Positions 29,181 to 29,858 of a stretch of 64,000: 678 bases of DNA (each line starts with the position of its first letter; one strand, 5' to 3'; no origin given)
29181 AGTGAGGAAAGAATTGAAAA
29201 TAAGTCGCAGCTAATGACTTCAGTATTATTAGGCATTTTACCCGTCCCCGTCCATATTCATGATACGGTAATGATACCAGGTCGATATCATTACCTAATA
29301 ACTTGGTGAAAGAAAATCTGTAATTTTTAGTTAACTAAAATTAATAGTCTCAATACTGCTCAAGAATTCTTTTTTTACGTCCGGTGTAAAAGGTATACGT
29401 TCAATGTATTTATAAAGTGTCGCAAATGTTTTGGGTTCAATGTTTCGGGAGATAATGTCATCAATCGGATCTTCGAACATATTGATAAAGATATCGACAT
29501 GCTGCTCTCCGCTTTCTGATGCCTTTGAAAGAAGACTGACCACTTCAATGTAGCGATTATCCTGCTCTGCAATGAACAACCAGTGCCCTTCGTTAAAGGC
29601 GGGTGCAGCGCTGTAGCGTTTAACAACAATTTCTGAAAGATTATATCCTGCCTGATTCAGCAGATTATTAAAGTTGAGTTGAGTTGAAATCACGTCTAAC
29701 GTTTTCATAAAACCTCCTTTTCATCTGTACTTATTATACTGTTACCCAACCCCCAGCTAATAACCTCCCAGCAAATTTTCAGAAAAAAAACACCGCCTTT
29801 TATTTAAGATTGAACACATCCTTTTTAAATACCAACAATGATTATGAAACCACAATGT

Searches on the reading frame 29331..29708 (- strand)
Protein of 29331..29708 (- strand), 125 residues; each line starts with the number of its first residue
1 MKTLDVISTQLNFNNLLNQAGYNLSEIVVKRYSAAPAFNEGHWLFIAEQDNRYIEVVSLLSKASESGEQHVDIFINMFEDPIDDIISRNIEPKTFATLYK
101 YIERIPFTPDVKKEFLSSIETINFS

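Call 6: search_protein_families(library=pfam, proteins=[window:29331-29708:-], max_evalue=0.01)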
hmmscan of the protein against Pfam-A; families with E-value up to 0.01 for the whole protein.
window:29331-29708:- (125 aa): 0 families

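Call 30: search_protein_families(library=ncbifam, proteins=[window:29331-29708:-], max_evalue=0.01)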
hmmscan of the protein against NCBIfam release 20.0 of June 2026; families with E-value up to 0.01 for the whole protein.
window:29331-29708:- (125 aa): 0 families

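Call 45: search_protein_families(library=phrogs, proteins=[window:29331-29708:-], max_evalue=0.01)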
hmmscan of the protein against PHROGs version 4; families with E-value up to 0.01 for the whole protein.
window:29331-29708:- (125 aa): 0 families

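Call 47: search_solved_structures(query=window:29331-29708:-, max_evalue=1)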
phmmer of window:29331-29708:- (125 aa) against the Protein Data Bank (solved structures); distinct sequences matched with E-value up to 1: 3.
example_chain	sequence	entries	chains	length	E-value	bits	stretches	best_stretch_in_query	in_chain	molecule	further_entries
2vaf_A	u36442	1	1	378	0.066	16.7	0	69-120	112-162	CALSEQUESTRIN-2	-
6owv_A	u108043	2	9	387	0.073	16.5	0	69-120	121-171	Calsequestrin-2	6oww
7f05_A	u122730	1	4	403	0.084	16.3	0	69-120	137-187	Calsequestrin-2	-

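Call 49: find_homologous_proteins(query=window:29331-29708:-, max_evalue=0.001)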
Query window:29331-29708:- (125 aa): 14 proteins with E <= 0.001 among 16 candidates.
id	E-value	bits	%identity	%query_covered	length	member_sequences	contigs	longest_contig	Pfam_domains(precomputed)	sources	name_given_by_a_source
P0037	6.3e-75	267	99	100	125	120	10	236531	-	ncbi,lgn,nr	ncbi:TPA: hypothetical protein N2426_003476 [Escherichia coli]|nr:hypothetical protein [Escherichia 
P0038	5.5e-71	254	98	100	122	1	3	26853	-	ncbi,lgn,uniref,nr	ncbi:TPA: hypothetical protein J7709_004636 [Escherichia coli]|uniref:hypothetical protein n=1 Tax=E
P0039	1.8e-65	236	88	100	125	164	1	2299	-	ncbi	ncbi:hypothetical protein ACMWH8_27285 [Klebsiella pneumoniae]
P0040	4.1e-65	235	99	89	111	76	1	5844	-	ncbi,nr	ncbi:hypothetical protein NIN81_005041, partial [Escherichia coli]|nr:hypothetical protein [Escheric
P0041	4.4e-60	219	87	94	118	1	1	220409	-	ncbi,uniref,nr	ncbi:hypothetical protein [Klebsiella quasipneumoniae]|uniref:hypothetical protein n=1 Tax=Klebsiell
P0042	2.8e-44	168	77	90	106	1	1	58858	-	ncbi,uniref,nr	ncbi:hypothetical protein [Escherichia coli]|uniref:hypothetical protein n=1 Tax=Escherichia coli Ta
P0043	1.2e-42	163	100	63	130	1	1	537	-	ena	-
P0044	2.7e-42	161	88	68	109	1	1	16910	-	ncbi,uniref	ncbi:hypothetical protein, partial [Klebsiella quasipneumoniae]|uniref:hypothetical protein n=1 Tax=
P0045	6.6e-39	151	99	59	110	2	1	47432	-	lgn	-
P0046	1.5e-38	149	100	58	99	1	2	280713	-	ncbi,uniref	ncbi:hypothetical protein [Salmonella enterica]|uniref:hypothetical protein n=1 Tax=Salmonella enter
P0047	8.1e-33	131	69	74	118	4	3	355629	-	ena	-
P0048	8.7e-32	128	98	50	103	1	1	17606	-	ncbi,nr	ncbi:hypothetical protein NXZ74_23585, partial [Escherichia coli]|nr:hypothetical protein [Escherich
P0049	6.9e-31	125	91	53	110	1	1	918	-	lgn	-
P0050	1.3e-24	104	100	41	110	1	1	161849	-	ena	-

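Call 74: predict_structure(alignment_id=A5)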
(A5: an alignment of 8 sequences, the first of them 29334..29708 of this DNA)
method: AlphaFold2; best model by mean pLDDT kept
length: 125 residues; sequences in the alignment: 8
mean_pLDDT: 74.1   pTM: 0.68
mean pLDDT of the five models: 74.1, 71.0, 68.9, 68.8, 66.2
residues with pLDDT >= 90: 0; 70-90: 82; 50-70: 39; < 50: 4
segments of 3 or more residues with pLDDT < 50: none
pLDDT, mean of each block of 10 residues (from residue 1): 55 78 79 62 80 85 86 85 59 69 85 76 53
secondary structure, 60 per line:
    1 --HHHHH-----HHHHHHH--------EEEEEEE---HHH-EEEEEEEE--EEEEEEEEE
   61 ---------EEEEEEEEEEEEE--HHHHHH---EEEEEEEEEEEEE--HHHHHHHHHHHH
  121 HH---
elements in order: H3-7 H13-19 E28-34 E42-49 E52-60 E70-82 H85-90 E94-106 H109-122

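Call 83: fold_search(model_id=the predicted structure, library=pdb)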
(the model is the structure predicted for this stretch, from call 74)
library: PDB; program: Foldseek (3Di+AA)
matches with E <= 10: 727; with E <= 0.001: 0
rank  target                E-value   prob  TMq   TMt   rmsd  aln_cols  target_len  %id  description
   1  6yfj_AA               2.6e-02  0.87  0.33  0.35   9.8       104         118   10  Virus-like particle of bacteriophage ESE001 (released 2020-09-02)
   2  6yfe_AA               5.5e-02  0.77  0.35  0.34   8.6       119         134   12  Virus-like particle of Beihai levi-like virus 19 (released 2020-09-02)
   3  1dwn_A                6.9e-02  0.69  0.34  0.34   8.3       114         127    9  Structure of bacteriophage PP7 from Pseudomonas aeruginosa at 3.7 A resolution (released 2000-02-07)
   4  6m81_B                6.9e-02  0.57  0.34  0.19  11.8       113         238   15  Crystal structure of TylM1 Y14F bound to SAH and dTDP-phenol (released 2019-03-13)
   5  6m83                  7.4e-02  0.54  0.34  0.20  11.7       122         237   11  Crystal structure of TylM1 S120A bound to SAH and dTDP-phenol (released 2019-03-13)
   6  6m81_C                7.4e-02  0.51  0.33  0.20  11.7       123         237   13  Crystal structure of TylM1 Y14F bound to SAH and dTDP-phenol (released 2019-03-13)
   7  2qud_A                7.4e-02  0.25  0.26  0.26  12.6       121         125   12  PP7 Coat Protein Dimer (released 2007-12-18)
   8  4oqe_A                9.3e-02  0.75  0.39  0.22  11.6       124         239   10  Crystal structure of the tylM1 N,N-dimethyltransferase in complex with SAH and TDP-Fuc3NMe (released 2014-02-26)
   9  4oqd_B                9.3e-02  0.51  0.33  0.19  12.1       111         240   13  Crystal structure of the tylM1 N,N-dimethyltransferase in complex with SAH and TDP-Qui3NMe2 (released 2014-02-26)
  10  6m81_A                9.8e-02  0.47  0.34  0.20  11.7       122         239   12  Crystal structure of TylM1 Y14F bound to SAH and dTDP-phenol (released 2019-03-13)
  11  6yf7_AA               1.1e-01  0.54  0.34  0.36   7.6       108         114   13  Virus-like particle of bacteriophage AC (released 2020-09-02)
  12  2qux_B                1.2e-01  0.35  0.29  0.30  11.8       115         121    9  PP7 coat protein dimer in complex with RNA hairpin (released 2007-12-18)
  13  4oqd_A                1.5e-01  0.44  0.34  0.19  11.9       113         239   14  Crystal structure of the tylM1 N,N-dimethyltransferase in complex with SAH and TDP-Qui3NMe2 (released 2014-02-26)
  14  3pfg                  1.5e-01  0.44  0.33  0.19  11.7       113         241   16  X-Ray crystal structure the N,N-dimethyltransferase TylM1 from Streptomyces fradiae in complex with SAM and dTDP-phenol (released 2010-12-15)
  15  1bms_A                1.5e-01  0.23  0.28  0.27   7.6       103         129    9  CRYSTAL STRUCTURE OF MS2 CAPSIDS WITH MUTATIONS IN THE SUBUNIT FG LOOP (released 1996-03-08)
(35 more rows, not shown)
